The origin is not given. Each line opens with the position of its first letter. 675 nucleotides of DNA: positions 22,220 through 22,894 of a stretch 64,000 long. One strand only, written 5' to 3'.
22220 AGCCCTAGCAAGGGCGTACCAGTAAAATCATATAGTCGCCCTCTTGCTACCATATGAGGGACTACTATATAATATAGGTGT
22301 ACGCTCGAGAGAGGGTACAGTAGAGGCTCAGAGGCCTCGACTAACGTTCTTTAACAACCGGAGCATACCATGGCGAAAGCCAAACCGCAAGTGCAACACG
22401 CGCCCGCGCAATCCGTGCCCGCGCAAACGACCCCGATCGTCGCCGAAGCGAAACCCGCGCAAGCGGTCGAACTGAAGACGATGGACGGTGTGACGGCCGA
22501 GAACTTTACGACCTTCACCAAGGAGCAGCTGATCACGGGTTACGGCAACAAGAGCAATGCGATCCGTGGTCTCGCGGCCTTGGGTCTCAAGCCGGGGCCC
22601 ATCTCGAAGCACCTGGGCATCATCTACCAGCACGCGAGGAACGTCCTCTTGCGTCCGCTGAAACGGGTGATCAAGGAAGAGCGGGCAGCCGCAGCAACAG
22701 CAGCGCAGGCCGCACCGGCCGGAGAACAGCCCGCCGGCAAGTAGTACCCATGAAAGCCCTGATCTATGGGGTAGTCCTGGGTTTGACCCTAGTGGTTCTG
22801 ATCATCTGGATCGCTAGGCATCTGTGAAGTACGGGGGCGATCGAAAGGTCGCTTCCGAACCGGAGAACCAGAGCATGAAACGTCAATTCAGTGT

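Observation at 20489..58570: A roughly 50-bp promoter unit repeated at least 14 times (class I), conserved from about -50 to +10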

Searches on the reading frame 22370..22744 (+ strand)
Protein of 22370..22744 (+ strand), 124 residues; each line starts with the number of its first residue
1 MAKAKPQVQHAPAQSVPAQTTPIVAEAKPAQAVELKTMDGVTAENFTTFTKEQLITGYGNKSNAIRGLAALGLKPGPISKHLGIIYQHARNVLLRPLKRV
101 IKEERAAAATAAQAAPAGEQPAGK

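Call 23: search_protein_families(library=pfam, max_evalue=0.01, proteins=[window:22370-22744:+])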
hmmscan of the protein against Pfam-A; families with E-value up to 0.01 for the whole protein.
window:22370-22744:+ (124 aa): 0 families

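Call 30: search_protein_families(library=phrogs, max_evalue=0.001, proteins=[window:22370-22744:+])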
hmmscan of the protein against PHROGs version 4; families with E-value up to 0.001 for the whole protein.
window:22370-22744:+ (124 aa): 0 families

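Call 53: search_solved_structures(query=window:22370-22744:+, max_evalue=1)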
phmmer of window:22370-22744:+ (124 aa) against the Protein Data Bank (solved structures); distinct sequences matched with E-value up to 1: 0.

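Call 55: find_homologous_proteins(query=window:22370-22744:+, max_evalue=0.01)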
Query window:22370-22744:+ (124 aa): 61 proteins with E <= 0.01 among 259 candidates.
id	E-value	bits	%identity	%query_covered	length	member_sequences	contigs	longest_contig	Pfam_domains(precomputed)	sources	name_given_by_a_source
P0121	1.4e-61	223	90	100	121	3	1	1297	-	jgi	-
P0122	6.8e-58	211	84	100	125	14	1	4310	-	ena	-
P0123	6.9e-54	198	84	100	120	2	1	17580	-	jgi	-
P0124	8.4e-49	182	77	100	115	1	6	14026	-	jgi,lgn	jgi:hypothetical protein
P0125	8.2e-46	172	74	100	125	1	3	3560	-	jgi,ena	-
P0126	1.9e-45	171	75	100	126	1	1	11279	-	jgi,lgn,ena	-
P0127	2.6e-42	161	74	100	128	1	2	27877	-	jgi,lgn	jgi:hypothetical protein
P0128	6.1e-38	147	82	74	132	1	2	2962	-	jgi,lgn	-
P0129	1.2e-37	146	84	61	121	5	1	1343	-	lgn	-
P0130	1.8e-36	142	70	87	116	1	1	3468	-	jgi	jgi:hypothetical protein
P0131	1.7e-33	133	68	89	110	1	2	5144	-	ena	-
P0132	1.1e-32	130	81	64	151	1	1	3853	-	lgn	-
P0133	1.7e-32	130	80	61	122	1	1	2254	-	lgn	-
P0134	2.4e-32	129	82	60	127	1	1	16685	-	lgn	-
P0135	3.5e-30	122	75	65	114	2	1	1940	-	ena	-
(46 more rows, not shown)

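Call 61: predict_structure(alignment_id=A2)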
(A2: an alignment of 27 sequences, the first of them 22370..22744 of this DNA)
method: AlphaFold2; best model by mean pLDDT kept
length: 124 residues; sequences in the alignment: 27
mean_pLDDT: 70.3   pTM: 0.51
mean pLDDT of the five models: 70.3, 69.6, 69.5, 67.2, 66.6
residues with pLDDT >= 90: 31; 70-90: 37; 50-70: 23; < 50: 33
segments of 3 or more residues with pLDDT < 50: 9-11, 13-21, 23-34, 118-120, 122-124
pLDDT, mean of each block of 10 residues (from residue 1): 53 46 45 55 79 89 91 92 94 83 74 52 46
secondary structure, 60 per line:
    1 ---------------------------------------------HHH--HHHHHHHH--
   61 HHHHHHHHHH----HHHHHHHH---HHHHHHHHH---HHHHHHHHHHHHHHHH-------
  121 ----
elements in order: H51-58 H61-70 H75-82 H86-94 H98-113

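Call 64: fold_search(model_id=the predicted structure, library=pdb)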
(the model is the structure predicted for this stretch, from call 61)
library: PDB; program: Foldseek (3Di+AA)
matches with E <= 10: 147; with E <= 0.001: 0
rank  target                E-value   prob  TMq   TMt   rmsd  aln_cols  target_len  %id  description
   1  2x48_A                2.1e+00  0.89  0.27  0.60   1.0        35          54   23  ORF 55 from Sulfolobus islandicus rudivirus 1 (released 2010-07-21)
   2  1vz0_H                2.4e+00  0.20  0.24  0.17   8.9        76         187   13  Chromosome segregation protein Spo0J from Thermus thermophilus (released 2004-07-19)
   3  8b4h_A                2.5e+00  0.54  0.25  0.09   4.8        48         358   19  IstA transposase cleaved donor complex (released 2023-05-03)
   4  4g8x_A                2.6e+00  0.38  0.29  0.53   6.1        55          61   13  G1 ORF67 / Staphyloccus aureus sigmaA domain 4 complex (released 2013-08-07)
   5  1vz0_C                2.8e+00  0.23  0.31  0.22   7.0        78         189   17  Chromosome segregation protein Spo0J from Thermus thermophilus (released 2004-07-19)
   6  1u2w_D                3.0e+00  0.13  0.23  0.30  14.0        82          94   17  Crystal Structure of the Staphylococcus aureus pI258 CadC (released 2005-07-12)
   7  1vz0_A                3.1e+00  0.20  0.32  0.24   6.5        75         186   20  Chromosome segregation protein Spo0J from Thermus thermophilus (released 2004-07-19)
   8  3c57_B                3.3e+00  0.44  0.28  0.63   2.1        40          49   20  Crystal Structure of the Mycobacterium tuberculosis Hypoxic Response Regulator DosR C-terminal Domain Crystal Form II (released 2008-04-22)
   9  8hnp_B                3.3e+00  0.30  0.29  0.26   6.0        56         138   28  Archaeal transcription factor Mutant (released 2023-09-13)
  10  1vz0_B                3.3e+00  0.21  0.32  0.22   6.1        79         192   15  Chromosome segregation protein Spo0J from Thermus thermophilus (released 2004-07-19)
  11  2axu_B                3.3e+00  0.09  0.18  0.09   9.7        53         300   19  Structure of PrgX (released 2005-12-06)
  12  4nvs_A                3.7e+00  0.41  0.25  0.20   1.8        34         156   20  Crystal Structure of the Q18CP6_CLOD6 protein from glyoxalase family. Northeast Structural Genomics Consortium Target  (released 2013-12-18)
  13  8hnp_A                3.7e+00  0.28  0.29  0.26   7.1        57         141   28  Archaeal transcription factor Mutant (released 2023-09-13)
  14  8hno_B                3.7e+00  0.20  0.24  0.22   7.7        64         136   25  Archaeal transcription factor Wild type (released 2023-09-13)
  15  1vz0_F                3.7e+00  0.14  0.24  0.17   8.9        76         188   13  Chromosome segregation protein Spo0J from Thermus thermophilus (released 2004-07-19)
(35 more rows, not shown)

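Call 74: find_related_loci(query=A2, collection=viral_contigs, flank=8000)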
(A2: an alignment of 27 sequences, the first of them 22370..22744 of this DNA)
Query A2 (124 aa) in viral_contigs; peptide patterns used: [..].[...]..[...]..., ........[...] (x = any residue, [..] = any of these).
34 stretches matched a pattern; 12 encode a relative of the query (tblastn E <= 1e-3); 12 distinct loci.
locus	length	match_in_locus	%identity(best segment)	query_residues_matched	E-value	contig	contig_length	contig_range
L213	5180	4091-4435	77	1-124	1e-57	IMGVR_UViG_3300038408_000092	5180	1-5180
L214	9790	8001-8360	84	1-124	2e-56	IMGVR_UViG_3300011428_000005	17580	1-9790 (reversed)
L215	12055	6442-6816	85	1-124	2e-55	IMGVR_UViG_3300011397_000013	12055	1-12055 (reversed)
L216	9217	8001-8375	85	1-124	2e-55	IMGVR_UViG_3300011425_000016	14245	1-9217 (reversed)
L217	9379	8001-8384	74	1-124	3e-44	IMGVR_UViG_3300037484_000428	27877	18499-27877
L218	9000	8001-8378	75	1-124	6e-44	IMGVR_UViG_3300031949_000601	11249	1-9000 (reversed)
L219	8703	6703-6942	75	33-112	3e-36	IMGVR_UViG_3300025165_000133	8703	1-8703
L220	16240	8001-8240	75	33-112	3e-36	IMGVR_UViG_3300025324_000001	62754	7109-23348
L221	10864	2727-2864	52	54-99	6e-11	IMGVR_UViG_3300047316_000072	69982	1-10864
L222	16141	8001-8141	51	53-99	1e-10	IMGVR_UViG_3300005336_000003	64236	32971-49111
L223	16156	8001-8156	42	43-99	1e-9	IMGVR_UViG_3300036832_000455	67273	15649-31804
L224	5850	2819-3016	37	29-99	8e-9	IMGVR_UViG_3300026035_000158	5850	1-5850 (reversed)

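Call 80: search_solved_structures(query=A2, max_evalue=10, show_alignments=3)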
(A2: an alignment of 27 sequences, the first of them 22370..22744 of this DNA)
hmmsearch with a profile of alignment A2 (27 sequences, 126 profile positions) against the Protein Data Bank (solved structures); distinct sequences matched with E-value up to 10: 6.
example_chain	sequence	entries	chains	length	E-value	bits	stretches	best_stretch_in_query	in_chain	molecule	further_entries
2yfv_B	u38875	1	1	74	0.087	16.4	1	67-114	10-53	HISTONE H4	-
7jil_o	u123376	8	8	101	0.14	15.8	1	13-77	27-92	30S ribosomal protein S10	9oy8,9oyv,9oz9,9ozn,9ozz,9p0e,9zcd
2yfw_B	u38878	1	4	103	0.19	15.3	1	67-114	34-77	HISTONE H4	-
6uph_B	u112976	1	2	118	0.25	14.9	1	67-114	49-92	Histone H4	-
2ly9_A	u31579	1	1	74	0.83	13.3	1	43-85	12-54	Zinc fingers and homeoboxes protein 1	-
7c5x_A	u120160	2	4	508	1.7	12.3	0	45-102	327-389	iota-carbonic anhydrase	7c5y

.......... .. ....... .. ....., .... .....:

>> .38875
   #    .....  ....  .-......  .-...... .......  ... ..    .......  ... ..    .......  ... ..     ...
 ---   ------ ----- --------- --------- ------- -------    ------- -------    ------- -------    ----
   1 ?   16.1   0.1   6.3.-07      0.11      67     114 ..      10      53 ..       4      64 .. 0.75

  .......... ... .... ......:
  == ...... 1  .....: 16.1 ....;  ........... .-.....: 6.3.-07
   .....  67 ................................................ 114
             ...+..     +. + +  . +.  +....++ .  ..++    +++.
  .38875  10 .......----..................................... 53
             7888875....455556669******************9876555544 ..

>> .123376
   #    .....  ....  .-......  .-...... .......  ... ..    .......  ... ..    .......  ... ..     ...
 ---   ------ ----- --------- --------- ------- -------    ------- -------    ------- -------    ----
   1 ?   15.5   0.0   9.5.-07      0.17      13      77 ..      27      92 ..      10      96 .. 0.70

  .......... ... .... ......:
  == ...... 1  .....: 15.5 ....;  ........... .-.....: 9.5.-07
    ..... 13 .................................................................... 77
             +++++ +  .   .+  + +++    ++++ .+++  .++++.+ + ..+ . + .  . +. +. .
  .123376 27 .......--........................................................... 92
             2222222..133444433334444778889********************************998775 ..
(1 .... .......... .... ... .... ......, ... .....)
